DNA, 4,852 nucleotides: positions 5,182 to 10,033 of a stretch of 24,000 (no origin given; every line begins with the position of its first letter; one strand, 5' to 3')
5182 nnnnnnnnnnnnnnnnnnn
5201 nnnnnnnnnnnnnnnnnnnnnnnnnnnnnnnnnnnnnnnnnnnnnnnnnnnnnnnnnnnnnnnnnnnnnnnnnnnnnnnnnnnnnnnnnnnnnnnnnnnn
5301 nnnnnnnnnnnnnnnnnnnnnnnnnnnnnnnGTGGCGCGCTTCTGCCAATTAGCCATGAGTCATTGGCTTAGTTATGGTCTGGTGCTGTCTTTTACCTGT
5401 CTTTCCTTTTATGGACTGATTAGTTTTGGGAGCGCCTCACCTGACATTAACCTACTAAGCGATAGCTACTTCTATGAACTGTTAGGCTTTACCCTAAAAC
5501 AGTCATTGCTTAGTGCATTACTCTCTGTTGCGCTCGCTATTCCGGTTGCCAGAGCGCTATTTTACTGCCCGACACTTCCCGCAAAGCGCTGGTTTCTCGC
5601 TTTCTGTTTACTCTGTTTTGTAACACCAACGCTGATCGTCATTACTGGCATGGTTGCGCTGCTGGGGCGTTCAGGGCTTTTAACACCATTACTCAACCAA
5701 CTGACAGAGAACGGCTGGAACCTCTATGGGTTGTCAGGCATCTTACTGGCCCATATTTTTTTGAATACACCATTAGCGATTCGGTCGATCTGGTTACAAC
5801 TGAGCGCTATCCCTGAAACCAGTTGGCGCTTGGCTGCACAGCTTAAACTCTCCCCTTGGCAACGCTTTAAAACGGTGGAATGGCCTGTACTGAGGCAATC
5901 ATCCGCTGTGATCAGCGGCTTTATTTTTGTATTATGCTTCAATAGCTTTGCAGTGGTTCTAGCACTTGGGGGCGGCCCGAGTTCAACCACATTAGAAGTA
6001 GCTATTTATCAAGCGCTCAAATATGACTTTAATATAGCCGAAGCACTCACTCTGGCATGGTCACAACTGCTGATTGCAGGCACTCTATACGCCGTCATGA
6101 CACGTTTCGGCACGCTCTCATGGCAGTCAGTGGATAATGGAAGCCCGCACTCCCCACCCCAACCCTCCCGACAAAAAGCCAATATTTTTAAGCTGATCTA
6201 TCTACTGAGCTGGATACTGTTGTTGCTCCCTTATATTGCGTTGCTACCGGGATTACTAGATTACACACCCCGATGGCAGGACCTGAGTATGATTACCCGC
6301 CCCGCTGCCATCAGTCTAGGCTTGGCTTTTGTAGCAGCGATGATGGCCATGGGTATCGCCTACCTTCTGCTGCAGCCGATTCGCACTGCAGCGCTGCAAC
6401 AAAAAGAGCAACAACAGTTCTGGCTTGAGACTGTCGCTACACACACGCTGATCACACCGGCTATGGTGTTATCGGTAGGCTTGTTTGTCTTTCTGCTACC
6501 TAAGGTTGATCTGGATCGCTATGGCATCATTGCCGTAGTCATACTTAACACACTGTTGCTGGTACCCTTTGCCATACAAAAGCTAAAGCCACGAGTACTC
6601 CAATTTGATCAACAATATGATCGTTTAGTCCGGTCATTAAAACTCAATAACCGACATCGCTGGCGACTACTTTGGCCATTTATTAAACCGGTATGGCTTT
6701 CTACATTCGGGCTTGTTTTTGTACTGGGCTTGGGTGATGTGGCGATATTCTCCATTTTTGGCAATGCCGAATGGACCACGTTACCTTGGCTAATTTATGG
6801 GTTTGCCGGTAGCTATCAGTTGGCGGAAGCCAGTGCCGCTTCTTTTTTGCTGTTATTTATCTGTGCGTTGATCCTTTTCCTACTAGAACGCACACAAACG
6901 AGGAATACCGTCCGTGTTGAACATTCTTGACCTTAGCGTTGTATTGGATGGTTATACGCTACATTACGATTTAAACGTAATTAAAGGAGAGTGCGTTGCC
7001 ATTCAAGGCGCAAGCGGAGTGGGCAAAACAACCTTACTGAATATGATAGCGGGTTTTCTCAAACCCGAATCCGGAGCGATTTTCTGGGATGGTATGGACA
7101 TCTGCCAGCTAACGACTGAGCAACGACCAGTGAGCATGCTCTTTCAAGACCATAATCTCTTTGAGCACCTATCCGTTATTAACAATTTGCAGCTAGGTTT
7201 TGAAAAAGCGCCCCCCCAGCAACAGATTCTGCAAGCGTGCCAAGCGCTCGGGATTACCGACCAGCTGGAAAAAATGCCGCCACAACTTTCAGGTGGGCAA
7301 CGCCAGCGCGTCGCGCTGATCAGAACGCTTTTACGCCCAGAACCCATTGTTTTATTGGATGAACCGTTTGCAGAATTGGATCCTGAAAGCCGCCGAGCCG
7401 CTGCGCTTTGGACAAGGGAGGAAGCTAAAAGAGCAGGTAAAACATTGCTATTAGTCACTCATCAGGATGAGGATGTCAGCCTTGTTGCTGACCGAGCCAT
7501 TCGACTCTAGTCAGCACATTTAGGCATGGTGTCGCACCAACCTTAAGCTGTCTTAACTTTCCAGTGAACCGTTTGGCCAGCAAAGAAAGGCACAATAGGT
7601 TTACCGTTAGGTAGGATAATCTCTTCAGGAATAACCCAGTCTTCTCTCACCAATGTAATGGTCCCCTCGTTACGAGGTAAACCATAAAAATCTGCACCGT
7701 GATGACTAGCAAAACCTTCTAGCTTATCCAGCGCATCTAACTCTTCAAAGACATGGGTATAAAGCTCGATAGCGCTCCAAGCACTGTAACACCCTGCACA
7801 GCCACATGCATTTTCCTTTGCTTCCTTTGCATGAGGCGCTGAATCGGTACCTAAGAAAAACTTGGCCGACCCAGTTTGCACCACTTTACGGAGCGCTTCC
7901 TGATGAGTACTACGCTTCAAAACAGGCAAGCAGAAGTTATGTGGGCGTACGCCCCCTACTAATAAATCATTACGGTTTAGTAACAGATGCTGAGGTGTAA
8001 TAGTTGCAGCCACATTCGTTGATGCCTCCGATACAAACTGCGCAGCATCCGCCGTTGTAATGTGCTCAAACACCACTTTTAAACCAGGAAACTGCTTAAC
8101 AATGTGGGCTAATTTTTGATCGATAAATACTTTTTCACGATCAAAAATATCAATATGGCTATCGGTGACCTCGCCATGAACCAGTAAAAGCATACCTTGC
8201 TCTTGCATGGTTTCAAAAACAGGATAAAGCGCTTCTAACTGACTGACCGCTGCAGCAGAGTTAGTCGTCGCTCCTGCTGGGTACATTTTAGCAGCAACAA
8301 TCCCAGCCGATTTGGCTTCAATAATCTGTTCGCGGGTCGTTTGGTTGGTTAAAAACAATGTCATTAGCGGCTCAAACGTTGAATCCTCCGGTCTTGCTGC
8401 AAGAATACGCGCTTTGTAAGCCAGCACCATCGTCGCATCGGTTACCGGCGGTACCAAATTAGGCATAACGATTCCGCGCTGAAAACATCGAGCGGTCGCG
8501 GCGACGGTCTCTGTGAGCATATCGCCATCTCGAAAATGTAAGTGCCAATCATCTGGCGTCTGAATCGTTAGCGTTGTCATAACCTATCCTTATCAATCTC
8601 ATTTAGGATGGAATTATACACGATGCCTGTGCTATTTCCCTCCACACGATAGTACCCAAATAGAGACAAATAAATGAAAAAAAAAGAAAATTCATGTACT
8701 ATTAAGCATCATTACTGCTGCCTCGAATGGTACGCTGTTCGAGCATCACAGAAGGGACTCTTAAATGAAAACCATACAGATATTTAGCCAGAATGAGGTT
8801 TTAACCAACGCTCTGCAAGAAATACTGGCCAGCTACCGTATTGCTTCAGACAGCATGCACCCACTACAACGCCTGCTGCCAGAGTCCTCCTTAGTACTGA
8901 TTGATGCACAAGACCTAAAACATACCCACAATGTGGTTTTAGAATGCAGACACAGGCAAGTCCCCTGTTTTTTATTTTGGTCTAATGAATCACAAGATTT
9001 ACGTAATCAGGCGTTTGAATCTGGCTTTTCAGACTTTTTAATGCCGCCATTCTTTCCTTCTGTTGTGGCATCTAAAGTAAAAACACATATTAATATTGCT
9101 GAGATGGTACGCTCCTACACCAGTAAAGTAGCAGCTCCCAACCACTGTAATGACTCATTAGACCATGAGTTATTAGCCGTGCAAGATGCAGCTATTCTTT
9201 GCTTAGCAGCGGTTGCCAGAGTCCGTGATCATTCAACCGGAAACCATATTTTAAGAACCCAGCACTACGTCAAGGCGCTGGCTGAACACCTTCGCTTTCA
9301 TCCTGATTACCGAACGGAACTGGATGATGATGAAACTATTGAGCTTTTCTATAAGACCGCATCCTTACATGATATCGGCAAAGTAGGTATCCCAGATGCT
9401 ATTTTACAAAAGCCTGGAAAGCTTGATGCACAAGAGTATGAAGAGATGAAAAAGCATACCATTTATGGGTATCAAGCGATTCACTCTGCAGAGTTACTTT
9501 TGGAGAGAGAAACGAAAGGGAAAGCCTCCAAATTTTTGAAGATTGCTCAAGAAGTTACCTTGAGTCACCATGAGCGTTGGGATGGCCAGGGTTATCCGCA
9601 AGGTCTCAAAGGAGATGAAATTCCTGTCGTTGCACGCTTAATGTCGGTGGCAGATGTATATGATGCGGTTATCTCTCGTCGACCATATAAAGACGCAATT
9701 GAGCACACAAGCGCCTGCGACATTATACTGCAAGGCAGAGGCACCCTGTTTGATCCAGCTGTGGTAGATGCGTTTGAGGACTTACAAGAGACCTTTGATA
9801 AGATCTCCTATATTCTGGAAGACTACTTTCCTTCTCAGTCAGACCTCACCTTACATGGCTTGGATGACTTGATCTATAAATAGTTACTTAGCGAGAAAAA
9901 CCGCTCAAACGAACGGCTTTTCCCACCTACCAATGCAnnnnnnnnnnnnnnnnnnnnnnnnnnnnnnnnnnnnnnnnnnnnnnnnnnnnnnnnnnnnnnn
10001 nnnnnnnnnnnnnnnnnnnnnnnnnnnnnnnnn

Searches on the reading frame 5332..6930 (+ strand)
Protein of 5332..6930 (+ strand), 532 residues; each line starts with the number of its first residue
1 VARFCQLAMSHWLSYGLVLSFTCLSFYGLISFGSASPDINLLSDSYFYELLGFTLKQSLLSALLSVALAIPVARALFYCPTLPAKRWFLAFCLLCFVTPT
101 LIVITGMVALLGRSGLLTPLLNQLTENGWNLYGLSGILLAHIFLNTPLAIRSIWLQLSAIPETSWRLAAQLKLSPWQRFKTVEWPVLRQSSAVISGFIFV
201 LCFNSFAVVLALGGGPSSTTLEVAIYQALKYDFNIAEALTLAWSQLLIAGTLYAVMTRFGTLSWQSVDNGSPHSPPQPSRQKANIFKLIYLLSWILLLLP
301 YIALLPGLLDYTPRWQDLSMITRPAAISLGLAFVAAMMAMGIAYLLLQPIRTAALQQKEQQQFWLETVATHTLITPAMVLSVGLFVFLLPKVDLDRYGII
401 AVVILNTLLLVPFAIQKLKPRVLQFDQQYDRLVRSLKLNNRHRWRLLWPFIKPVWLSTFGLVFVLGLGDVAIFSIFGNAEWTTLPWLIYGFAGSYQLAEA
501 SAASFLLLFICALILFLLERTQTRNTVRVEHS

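Call 7: search_protein_families(library=pfam, proteins=[window:5332-6930:+])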
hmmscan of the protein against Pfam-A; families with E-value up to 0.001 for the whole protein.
window:5332-6930:+ (532 aa): 1 family
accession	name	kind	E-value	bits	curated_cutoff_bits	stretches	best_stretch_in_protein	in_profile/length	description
PF00528.27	BPD_transp_1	-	2.5e-07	31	26.4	1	358-520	13-173/184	Binding-protein-dependent transport system inner membrane component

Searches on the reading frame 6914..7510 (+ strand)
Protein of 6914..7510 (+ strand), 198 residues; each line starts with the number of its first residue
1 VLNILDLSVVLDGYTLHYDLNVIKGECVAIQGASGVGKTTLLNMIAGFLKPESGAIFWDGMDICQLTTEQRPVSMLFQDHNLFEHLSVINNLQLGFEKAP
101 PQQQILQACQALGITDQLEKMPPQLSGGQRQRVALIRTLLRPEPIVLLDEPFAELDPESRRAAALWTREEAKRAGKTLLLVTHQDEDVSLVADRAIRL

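Call 86: search_protein_families(library=pfam, proteins=[window:6914-7510:+], max_evalue=0.0001)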
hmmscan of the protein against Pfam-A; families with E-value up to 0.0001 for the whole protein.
window:6914-7510:+ (198 aa): 4 families
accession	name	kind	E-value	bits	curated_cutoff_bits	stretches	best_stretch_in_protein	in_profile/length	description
PF00005.33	ABC_tran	-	4.2e-32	112.1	25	1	19-153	5-137/137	ABC transporter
PF13304.12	AAA_21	-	3.5e-06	27.7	27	0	123-185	236-300/304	AAA domain, putative AbiEii toxin, Type IV TA system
PF13191.12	AAA_16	-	1.3e-05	26.2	32.6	1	25-170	24-160/167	AAA ATPase domain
PF02463.25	SMC_N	-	3e-05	24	40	0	102-189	135-203/220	RecF/RecN/SMC N terminal domain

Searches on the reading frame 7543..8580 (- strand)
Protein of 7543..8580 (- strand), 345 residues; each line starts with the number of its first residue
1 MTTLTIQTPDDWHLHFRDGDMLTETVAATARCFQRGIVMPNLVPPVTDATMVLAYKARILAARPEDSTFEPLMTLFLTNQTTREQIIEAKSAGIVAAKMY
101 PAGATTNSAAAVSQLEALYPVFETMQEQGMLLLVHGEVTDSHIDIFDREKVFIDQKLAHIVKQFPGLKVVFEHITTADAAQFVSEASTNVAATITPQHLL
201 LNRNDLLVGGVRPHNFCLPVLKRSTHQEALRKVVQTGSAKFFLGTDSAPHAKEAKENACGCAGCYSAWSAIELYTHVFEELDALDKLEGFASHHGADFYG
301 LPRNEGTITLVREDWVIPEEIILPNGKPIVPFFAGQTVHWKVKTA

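Call 7: search_protein_families(library=pfam, proteins=[window:7543-8580:-])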
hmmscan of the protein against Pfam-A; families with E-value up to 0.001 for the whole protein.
window:7543-8580:- (345 aa): 1 family
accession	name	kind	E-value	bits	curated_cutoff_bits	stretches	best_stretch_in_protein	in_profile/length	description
PF01979.26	Amidohydro_1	-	2.1e-14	54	25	1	11-309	8-308/345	Amidohydrolase family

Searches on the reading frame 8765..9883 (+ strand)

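Call 7: search_protein_families(library=pfam, proteins=[window:8765-9883:+])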
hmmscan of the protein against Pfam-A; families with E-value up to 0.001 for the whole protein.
window:8765-9883:+ (372 aa): 2 families
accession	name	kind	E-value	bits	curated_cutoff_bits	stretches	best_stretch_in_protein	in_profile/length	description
PF13487.12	HD_5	-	2.8e-27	96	27.2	1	185-333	33-170/170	HD domain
PF01966.28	HD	-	1.1e-18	68.1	22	1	159-301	2-115/116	HD domain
